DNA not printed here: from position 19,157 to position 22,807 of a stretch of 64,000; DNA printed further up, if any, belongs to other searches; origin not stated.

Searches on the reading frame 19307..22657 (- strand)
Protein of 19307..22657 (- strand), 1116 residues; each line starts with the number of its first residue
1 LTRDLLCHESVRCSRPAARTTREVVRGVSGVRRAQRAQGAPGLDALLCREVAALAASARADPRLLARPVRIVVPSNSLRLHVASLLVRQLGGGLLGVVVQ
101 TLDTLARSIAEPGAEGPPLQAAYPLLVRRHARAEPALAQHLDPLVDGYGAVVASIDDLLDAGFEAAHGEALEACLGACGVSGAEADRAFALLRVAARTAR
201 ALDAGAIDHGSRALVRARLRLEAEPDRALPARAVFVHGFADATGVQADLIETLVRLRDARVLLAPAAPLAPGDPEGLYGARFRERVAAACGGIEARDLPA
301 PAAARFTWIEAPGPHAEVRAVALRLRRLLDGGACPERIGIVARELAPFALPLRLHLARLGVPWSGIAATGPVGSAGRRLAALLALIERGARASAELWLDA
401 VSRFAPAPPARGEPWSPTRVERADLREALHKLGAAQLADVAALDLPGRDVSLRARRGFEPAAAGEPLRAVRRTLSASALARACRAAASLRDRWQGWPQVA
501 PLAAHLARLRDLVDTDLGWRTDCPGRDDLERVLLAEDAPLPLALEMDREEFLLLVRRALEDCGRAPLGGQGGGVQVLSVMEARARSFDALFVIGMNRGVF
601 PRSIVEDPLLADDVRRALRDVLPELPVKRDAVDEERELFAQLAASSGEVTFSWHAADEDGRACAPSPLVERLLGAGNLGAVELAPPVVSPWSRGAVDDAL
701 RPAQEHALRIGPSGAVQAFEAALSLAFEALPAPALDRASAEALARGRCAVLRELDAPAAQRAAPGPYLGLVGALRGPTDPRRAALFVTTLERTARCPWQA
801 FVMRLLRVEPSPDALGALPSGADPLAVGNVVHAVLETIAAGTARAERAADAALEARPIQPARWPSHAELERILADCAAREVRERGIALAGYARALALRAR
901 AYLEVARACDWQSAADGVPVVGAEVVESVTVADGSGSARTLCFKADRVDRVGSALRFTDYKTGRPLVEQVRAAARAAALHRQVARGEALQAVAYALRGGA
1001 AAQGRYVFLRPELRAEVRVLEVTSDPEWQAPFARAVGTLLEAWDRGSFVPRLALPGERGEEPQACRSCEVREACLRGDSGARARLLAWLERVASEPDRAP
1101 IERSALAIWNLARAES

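Call 89: search_protein_families(library=pfam, proteins=[window:19307-22657:-], max_evalue=0.000001)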
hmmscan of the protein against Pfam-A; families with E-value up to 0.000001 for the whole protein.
window:19307-22657:- (1116 aa): 1 family
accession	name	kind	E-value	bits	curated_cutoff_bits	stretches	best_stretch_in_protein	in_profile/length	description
PF12705.13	PDDEXK_1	-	1.5e-19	71.4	22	1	787-1074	4-246/247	PD-(D/E)XK nuclease superfamily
